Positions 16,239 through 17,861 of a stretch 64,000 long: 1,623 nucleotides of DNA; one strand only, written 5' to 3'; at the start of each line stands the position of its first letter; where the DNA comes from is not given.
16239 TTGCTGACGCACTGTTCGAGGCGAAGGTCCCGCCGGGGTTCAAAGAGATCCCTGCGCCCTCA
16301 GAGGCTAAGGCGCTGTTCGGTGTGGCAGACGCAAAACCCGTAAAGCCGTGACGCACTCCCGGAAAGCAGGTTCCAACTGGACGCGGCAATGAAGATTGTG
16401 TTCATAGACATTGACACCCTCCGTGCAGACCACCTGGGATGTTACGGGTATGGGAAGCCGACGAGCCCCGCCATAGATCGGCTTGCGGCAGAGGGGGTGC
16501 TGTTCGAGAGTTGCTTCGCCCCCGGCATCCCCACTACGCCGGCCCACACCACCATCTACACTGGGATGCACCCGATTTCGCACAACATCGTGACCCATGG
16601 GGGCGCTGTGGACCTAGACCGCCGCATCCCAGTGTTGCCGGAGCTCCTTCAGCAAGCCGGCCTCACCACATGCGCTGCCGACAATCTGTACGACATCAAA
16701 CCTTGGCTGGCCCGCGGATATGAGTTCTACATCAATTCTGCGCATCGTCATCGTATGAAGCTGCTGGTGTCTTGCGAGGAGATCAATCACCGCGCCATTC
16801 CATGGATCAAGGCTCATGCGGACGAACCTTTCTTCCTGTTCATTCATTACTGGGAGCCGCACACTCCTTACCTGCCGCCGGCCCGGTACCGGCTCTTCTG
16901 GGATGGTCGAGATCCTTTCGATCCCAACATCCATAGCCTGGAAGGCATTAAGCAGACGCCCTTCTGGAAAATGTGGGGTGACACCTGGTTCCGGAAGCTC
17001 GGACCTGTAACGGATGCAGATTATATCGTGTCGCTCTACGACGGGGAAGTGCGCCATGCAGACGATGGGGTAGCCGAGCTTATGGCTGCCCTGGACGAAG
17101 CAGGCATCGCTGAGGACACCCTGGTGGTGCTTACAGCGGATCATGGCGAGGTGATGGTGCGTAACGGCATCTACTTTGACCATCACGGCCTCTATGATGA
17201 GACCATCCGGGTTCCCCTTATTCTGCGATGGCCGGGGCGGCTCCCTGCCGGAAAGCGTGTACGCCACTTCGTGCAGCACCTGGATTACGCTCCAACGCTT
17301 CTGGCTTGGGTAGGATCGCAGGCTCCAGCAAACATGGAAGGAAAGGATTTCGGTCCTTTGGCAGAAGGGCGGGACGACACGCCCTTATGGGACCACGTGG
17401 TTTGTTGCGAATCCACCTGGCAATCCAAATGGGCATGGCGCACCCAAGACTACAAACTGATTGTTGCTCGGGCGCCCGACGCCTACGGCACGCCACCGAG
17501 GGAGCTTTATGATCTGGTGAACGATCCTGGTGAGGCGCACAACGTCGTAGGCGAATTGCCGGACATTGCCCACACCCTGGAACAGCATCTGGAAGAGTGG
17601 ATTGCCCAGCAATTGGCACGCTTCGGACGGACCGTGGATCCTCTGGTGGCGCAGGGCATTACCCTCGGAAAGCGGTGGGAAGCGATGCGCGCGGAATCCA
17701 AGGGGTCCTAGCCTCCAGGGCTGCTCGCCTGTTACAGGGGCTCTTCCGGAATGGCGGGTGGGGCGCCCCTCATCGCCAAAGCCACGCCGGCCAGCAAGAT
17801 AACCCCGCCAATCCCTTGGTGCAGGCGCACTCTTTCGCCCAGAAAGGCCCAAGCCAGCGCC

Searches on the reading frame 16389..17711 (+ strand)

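Call 43: search_protein_families(library=pfam, alignment_id=A5, max_evalue=0.000001)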
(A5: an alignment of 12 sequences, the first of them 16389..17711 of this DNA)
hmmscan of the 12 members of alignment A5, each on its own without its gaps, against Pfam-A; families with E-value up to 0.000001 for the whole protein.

A. member 1, window:16389-17711:+ (440 aa): 3 families
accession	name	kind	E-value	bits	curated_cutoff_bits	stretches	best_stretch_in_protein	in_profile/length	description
PF00884.28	Sulfatase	-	4.8e-45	154.6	25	1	3-309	3-300/301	Sulfatase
PF16347.10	SGSH_C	-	8.3e-23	81.7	29.3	1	262-404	5-151/154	N-sulphoglucosamine sulphohydrolase, C-terminal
PF01663.27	Phosphodiest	-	8.8e-13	49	23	0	198-263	171-232/342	Type I phosphodiesterase / nucleotide pyrophosphatase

B. families by the number of members that match (of 12 scanned): 21 families
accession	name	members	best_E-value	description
PF07676.18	PD40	2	2.1e-11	WD40-like Beta Propeller Repeat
PF00884.28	Sulfatase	1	4.8e-45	Sulfatase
PF02016.21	Peptidase_S66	1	4.6e-41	LD-carboxypeptidase N-terminal domain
PF00892.27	EamA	1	1.4e-31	EamA-like transporter family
PF17676.7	Peptidase_S66C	1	1e-29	LD-carboxypeptidase C-terminal domain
PF01408.29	GFO_IDH_MocA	1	2.4e-28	Oxidoreductase family, NAD-binding Rossmann fold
PF02873.21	MurB_C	1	3.9e-27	UDP-N-acetylenolpyruvoylglucosamine reductase, C-terminal domain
PF04263.21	TPK_catalytic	1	6.7e-25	Thiamin pyrophosphokinase, catalytic domain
PF14693.11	Ribosomal_TL5_C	1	9.9e-24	Ribosomal protein TL5, C-terminal domain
PF16347.10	SGSH_C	1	8.3e-23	N-sulphoglucosamine sulphohydrolase, C-terminal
PF00474.23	SSF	1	1.1e-21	Sodium:solute symporter family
PF08241.18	Methyltransf_11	1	1.4e-17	Methyltransferase domain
PF01565.28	FAD_binding_4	1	2.1e-14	FAD binding domain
PF13649.12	Methyltransf_25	1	1e-13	Methyltransferase domain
PF01663.27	Phosphodiest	1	8.8e-13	Type I phosphodiesterase / nucleotide pyrophosphatase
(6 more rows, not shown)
